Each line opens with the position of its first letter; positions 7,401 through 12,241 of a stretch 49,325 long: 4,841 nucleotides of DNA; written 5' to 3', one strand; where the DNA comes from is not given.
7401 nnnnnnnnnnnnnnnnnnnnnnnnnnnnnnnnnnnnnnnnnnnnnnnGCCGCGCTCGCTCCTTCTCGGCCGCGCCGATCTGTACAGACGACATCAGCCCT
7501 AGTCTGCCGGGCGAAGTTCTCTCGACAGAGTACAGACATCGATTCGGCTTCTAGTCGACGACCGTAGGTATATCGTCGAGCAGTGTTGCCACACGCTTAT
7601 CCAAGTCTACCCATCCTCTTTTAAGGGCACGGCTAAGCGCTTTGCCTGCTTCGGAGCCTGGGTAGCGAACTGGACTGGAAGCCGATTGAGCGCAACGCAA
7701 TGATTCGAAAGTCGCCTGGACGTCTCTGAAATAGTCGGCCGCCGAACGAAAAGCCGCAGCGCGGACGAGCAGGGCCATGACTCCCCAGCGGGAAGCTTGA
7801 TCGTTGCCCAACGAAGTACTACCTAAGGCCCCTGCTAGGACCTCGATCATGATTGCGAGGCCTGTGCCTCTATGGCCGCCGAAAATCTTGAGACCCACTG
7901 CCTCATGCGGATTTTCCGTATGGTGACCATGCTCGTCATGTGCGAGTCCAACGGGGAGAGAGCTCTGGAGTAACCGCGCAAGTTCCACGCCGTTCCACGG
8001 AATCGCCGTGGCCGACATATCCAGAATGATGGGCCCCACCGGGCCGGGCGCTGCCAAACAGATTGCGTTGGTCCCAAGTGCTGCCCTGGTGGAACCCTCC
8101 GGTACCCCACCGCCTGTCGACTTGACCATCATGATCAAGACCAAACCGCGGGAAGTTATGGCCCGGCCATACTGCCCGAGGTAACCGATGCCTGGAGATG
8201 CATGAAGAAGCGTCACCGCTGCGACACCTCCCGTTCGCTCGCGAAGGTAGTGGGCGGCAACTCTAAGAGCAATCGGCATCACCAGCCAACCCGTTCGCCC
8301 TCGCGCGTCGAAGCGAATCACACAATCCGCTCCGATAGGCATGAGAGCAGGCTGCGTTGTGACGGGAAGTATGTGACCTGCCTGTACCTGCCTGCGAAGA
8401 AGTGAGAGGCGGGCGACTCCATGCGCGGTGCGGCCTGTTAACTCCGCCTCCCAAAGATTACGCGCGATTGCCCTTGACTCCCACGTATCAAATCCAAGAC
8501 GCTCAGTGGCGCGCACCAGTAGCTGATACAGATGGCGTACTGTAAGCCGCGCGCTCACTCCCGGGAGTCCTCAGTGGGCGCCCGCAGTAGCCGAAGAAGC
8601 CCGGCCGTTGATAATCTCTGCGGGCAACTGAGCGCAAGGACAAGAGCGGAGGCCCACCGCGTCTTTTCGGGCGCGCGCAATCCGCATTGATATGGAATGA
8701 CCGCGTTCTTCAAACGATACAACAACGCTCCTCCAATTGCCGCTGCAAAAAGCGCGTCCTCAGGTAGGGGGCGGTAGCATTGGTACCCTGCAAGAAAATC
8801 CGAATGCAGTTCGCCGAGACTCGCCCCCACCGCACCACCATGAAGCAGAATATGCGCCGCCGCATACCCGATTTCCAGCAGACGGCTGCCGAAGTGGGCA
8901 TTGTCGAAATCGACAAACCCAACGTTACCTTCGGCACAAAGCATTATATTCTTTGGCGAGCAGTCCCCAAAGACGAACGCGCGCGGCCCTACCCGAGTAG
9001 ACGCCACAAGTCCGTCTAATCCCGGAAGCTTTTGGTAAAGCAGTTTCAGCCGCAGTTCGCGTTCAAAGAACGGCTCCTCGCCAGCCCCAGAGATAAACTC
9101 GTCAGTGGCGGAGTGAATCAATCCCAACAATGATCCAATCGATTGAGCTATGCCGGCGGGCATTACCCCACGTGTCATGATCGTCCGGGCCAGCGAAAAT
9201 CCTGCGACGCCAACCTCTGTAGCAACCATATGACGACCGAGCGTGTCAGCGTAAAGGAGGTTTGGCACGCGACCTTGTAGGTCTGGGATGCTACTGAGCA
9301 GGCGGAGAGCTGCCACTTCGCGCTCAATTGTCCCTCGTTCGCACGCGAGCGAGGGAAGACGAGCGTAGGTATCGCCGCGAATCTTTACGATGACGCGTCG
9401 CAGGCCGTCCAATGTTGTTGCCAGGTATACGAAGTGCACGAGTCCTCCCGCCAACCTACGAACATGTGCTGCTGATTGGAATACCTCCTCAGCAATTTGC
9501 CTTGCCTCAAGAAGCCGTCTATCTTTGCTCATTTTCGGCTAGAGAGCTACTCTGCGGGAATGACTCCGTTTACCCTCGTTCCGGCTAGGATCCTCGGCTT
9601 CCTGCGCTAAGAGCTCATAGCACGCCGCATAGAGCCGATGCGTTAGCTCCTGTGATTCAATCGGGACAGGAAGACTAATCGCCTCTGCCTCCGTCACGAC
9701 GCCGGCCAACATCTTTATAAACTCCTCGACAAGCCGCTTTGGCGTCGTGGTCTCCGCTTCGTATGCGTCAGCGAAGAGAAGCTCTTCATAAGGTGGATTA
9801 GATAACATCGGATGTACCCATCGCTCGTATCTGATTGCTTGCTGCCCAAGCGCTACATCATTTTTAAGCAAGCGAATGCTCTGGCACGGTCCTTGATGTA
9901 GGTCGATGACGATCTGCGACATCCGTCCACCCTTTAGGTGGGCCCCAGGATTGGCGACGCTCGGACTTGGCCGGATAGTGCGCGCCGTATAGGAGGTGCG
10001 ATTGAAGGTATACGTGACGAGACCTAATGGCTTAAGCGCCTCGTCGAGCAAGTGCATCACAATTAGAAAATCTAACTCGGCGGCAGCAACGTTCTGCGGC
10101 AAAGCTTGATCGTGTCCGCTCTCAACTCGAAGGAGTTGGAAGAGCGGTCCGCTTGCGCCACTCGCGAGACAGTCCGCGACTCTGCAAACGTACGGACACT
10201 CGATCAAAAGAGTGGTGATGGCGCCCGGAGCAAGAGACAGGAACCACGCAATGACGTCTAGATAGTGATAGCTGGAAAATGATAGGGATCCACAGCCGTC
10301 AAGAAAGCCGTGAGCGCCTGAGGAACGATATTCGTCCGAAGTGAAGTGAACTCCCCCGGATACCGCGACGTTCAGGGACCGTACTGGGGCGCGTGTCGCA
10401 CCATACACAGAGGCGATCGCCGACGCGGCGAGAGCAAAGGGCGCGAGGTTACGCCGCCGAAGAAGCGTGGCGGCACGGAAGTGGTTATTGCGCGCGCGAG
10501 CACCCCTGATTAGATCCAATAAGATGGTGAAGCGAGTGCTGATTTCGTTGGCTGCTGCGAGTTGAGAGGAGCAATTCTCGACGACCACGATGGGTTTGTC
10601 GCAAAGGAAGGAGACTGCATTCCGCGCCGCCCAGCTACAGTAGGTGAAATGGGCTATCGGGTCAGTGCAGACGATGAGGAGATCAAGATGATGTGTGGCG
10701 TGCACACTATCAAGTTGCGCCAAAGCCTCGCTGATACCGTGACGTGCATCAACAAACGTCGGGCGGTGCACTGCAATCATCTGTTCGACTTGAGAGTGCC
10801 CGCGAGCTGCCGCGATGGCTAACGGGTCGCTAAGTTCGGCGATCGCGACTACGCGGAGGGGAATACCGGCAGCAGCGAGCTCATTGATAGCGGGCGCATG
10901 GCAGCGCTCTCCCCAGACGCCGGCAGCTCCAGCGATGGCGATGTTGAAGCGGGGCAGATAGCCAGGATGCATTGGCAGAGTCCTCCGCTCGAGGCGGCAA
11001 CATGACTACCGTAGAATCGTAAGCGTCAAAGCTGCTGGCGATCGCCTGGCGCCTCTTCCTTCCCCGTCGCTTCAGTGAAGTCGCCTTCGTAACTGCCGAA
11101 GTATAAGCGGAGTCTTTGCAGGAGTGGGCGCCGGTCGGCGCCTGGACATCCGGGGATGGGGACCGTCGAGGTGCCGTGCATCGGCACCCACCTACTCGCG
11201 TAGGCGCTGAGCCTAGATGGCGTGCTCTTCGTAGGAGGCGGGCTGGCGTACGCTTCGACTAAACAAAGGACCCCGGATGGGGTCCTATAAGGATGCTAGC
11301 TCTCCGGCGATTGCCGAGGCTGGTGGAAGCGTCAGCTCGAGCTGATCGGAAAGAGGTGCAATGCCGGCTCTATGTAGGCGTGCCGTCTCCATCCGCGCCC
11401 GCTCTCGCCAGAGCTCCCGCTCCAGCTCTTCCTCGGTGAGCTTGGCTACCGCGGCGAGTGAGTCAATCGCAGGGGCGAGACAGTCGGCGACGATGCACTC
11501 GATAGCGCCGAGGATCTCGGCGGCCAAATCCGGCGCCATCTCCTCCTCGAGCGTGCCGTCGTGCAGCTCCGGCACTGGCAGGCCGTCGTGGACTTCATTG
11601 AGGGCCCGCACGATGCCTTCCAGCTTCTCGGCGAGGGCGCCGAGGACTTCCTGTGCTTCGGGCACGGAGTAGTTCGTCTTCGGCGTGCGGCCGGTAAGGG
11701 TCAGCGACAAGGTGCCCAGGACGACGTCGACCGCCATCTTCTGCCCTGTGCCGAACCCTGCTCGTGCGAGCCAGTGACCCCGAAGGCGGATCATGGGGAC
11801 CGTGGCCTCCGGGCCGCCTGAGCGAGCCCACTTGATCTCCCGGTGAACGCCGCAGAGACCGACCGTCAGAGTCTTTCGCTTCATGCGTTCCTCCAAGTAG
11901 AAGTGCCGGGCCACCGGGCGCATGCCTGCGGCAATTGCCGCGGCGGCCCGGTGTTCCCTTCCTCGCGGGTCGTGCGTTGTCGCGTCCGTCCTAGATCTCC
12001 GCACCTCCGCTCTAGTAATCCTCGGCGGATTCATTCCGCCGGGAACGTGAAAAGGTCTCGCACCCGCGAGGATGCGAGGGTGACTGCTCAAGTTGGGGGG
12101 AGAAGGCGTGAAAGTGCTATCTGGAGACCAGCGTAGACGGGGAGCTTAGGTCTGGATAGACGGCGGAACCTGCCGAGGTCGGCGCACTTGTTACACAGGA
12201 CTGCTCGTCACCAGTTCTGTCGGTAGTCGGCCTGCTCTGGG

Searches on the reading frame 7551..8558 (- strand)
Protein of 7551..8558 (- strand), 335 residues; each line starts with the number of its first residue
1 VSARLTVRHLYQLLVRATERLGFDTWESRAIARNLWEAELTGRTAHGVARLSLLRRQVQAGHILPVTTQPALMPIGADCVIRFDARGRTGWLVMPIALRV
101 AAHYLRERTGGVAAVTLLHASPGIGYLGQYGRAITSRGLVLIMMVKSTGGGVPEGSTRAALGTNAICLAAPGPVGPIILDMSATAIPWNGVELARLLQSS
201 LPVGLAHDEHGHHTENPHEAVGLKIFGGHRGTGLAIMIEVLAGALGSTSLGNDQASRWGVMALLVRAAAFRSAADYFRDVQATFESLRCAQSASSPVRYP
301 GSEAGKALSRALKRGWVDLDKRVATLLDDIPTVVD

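Call 7: search_protein_families(library=pfam, proteins=[window:7551-8558:-], max_evalue=0.001)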
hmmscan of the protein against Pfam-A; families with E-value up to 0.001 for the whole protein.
window:7551-8558:- (335 aa): 1 family
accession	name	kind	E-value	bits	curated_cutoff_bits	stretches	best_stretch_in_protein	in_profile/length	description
PF02615.19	Ldh_2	-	5.2e-55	187.3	38.8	1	8-324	4-329/333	Malate/L-lactate dehydrogenase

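Call 8: search_protein_families(library=padloc, proteins=[window:7551-8558:-], max_evalue=0.001)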
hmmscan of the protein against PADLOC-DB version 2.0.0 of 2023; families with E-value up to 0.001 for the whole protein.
window:7551-8558:- (335 aa): 0 families

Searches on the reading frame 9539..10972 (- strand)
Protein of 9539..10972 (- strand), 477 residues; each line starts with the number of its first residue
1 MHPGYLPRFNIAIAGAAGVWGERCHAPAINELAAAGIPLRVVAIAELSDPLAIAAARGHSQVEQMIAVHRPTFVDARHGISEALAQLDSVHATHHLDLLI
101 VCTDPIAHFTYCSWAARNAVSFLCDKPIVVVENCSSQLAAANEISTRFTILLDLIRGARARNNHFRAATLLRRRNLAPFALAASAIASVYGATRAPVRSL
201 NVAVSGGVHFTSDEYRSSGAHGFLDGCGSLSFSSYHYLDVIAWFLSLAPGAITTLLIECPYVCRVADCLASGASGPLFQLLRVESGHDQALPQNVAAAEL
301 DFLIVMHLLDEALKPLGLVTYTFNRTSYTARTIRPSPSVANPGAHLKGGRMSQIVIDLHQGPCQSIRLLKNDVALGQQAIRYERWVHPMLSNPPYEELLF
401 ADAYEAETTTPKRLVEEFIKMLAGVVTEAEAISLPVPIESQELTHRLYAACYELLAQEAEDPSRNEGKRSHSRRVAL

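Call 7: search_protein_families(library=pfam, proteins=[window:9539-10972:-], max_evalue=0.001)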
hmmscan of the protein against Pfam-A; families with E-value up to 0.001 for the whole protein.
window:9539-10972:- (477 aa): 1 family
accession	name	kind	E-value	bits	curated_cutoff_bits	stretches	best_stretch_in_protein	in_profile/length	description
PF01408.29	GFO_IDH_MocA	-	9.5e-06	26.7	24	1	9-147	1-115/120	Oxidoreductase family, NAD-binding Rossmann fold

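Call 8: search_protein_families(library=padloc, proteins=[window:9539-10972:-], max_evalue=0.001)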
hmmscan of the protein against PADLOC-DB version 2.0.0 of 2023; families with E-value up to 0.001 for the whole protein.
window:9539-10972:- (477 aa): 0 families

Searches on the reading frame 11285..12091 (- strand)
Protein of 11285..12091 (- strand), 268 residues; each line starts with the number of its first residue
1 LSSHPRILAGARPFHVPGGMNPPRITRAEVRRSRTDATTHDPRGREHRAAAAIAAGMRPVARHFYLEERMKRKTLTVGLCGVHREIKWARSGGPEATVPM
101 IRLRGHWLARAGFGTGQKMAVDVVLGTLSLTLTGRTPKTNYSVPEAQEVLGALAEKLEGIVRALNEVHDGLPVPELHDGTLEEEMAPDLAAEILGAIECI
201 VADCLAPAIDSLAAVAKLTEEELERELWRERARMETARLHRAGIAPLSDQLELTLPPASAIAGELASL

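Call 7: search_protein_families(library=pfam, proteins=[window:11285-12091:-], max_evalue=0.001)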
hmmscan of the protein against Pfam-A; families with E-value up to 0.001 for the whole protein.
window:11285-12091:- (268 aa): 1 family
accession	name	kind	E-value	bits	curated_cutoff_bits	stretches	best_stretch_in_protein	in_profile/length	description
PF08845.15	SymE_toxin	-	5.3e-08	33.3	29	1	97-128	19-50/54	Toxin SymE, type I toxin-antitoxin system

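Call 8: search_protein_families(library=padloc, proteins=[window:11285-12091:-], max_evalue=0.001)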
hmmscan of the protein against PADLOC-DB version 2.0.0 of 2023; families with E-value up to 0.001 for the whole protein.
window:11285-12091:- (268 aa): 0 families
